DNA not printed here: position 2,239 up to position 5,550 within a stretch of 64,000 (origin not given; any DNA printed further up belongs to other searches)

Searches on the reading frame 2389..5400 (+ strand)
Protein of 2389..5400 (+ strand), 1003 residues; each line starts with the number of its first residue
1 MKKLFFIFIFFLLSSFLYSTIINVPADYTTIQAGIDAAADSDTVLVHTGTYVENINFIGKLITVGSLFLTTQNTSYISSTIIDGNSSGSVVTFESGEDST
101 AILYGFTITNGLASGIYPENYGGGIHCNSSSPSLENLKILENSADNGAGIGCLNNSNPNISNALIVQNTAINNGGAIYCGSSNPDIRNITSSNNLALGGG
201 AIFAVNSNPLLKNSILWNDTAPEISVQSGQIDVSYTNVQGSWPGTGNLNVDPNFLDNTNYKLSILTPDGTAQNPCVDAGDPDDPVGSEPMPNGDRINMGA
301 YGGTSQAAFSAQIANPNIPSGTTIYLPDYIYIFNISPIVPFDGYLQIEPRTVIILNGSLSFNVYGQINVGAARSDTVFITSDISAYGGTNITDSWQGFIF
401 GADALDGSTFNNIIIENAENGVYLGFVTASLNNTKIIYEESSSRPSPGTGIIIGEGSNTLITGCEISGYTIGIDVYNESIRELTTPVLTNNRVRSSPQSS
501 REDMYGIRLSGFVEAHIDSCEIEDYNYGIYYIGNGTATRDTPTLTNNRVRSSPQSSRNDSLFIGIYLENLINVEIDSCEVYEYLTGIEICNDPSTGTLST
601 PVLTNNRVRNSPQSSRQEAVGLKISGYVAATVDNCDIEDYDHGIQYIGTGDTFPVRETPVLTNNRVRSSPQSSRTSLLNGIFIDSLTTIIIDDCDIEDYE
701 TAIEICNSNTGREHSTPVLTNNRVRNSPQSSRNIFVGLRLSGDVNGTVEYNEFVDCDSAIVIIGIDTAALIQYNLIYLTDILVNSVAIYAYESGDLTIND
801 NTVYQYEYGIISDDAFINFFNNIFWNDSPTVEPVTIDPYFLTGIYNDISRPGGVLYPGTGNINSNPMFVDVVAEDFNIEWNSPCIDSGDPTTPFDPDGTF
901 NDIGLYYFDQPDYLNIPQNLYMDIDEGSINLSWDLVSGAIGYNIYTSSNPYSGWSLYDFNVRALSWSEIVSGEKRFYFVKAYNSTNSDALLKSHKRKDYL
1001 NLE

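Call 15: search_protein_families(library=pfam, proteins=[window:2389-5400:+], max_evalue=0.01)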
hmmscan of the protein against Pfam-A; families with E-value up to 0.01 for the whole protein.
window:2389-5400:+ (1003 aa): 0 families

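Call 16: find_encoding_contigs(protein=window:2389-5400:+, flank=10000, max_places=10)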
Protein window:2389-5400:+ (1003 aa): 1 contig read that carries it; 1 place shown.
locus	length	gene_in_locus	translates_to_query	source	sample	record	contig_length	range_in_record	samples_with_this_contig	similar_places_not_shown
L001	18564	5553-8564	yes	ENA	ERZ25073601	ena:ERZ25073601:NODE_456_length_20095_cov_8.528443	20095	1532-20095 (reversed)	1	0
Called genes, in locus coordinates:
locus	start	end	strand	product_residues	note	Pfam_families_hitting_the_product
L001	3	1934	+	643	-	?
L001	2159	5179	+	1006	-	PF02415:Chlam_PMP (faint), PF17161:DUF5123 (faint), PF00801:PKD (weak), PF18911:PKD_4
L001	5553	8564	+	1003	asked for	-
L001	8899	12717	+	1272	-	PF00211:Guanylate_cyc, PF13191:AAA_16, PF00515:TPR_1 (faint), PF07719:TPR_2 (faint), PF13181:TPR_8 (faint), PF13176:TPR_7 (faint), PF17874:TPR_MalT (weak), PF13424:TPR_12, +1 more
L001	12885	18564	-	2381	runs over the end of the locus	PF00082:Peptidase_S8, PF07705:CARDB (faint), PF20009:GEVED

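Call 22: find_related_loci(query=window:2389-5400:+, collection=genome_contigs, flank=10000)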
Query window:2389-5400:+ (1003 aa) in genome_contigs; peptide patterns used: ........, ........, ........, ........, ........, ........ (x = any residue, [..] = any of these).
599 stretches matched a pattern (row limit reached: there are more); 3 encode a relative of the query (tblastn E <= 1e-3); 3 distinct loci.
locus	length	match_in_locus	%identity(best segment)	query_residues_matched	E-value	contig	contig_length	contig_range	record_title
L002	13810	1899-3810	89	242-1003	2e-85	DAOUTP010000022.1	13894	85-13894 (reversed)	MAG TPA_asm: Candidatus Cloacimonadota bacterium isolate CSMAG_800 CSMAG_800_k141_706177_length_13894_cov_11.0102, whole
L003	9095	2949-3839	40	90-231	9e-9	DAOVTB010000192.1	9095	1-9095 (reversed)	MAG TPA_asm: Candidatus Muiribacteriota bacterium isolate CSMAG_1642 CSMAG_1642_k141_3560518_length_9095_cov_11.9181, wh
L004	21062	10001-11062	26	79-359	4e-8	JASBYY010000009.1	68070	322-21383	MAG: Bacteroidales bacterium isolate bin-38 c_000000000463, whole genome shotgun sequence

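Call 75: find_homologous_proteins(query=window:2389-5400:+, max_evalue=1e-60)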
Query window:2389-5400:+ (1003 aa): 848 proteins with E <= 1e-60 among 8000 candidates; the best 120 are listed.
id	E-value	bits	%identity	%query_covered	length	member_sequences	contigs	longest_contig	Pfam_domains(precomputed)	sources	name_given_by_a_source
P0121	0.0e+0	2221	99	100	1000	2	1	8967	-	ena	-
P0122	0.0e+0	1918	87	98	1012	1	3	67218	PF05048.20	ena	-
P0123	0.0e+0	1890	86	100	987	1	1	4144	-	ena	-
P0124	0.0e+0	1765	81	100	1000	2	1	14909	-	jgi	-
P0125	0.0e+0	1726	80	100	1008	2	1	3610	-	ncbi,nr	ncbi:MAG: right-handed parallel beta-helix repeat-containing protein [Candidatus Cloacimonetes bacte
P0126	0.0e+0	1429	65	98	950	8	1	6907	-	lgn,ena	-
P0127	0.0e+0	1266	71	59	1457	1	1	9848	-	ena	-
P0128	0.0e+0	1219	64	86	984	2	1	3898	-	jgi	-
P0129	0.0e+0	1179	51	27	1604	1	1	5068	PF13229.13,PF07602.18,PF02415.24,PF22842.4,PF17161.11,PF05048.20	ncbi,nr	ncbi:MAG: right-handed parallel beta-helix repeat-containing protein, partial [Bacteroidales bacteri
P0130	2.5e-277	941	50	28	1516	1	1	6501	PF13229.13,PF00801.27,PF07602.18,PF02415.24,PF08480.17,PF17161.11,PF18911.7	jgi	jgi:predicted outer membrane repeat protein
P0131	1.8e-269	915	44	30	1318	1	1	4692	PF13229.13,PF07602.18,PF02415.24,PF22842.4,PF17161.11,PF05048.20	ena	-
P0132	1.0e-268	913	50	27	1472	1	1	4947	PF13229.13,PF00801.27,PF07602.18,PF02415.24,PF22842.4,PF05048.20,PF18911.7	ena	-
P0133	6.6e-260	883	48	28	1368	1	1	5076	PF13229.13,PF07602.18,PF02415.24,PF17161.11,PF05048.20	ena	-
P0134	3.2e-255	868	50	28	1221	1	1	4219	PF00801.27,PF07602.18,PF02415.24,PF17161.11,PF18911.7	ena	-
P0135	4.7e-252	857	46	28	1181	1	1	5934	PF13229.13,PF07602.18,PF02415.24,PF17161.11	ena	-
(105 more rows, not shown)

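Call 76: find_encoding_contigs(protein=P0122, flank=10000, max_places=4)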
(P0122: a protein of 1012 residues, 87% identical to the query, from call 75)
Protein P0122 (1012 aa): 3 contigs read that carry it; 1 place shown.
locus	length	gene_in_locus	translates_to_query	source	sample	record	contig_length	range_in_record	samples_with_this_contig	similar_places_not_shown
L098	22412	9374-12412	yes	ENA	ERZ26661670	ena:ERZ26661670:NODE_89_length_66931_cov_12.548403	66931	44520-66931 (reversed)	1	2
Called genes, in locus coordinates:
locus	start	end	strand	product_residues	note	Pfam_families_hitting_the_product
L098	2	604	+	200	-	?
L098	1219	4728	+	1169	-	PF08126:Propeptide_C25, PF01364:Peptidase_C25, PF20009:GEVED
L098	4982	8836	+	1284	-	PF08126:Propeptide_C25, PF01364:Peptidase_C25, PF03785:Peptidase_C25_C (weak), PF04371:PAD_porph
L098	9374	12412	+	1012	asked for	PF05048:NosD (faint)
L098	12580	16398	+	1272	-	PF00211:Guanylate_cyc, PF13191:AAA_16, PF00515:TPR_1 (faint), PF07719:TPR_2 (faint), PF13181:TPR_8 (faint), PF17874:TPR_MalT (weak), PF13424:TPR_12 (weak), PF13424:TPR_12, +3 more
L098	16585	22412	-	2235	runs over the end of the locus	PF00082:Peptidase_S8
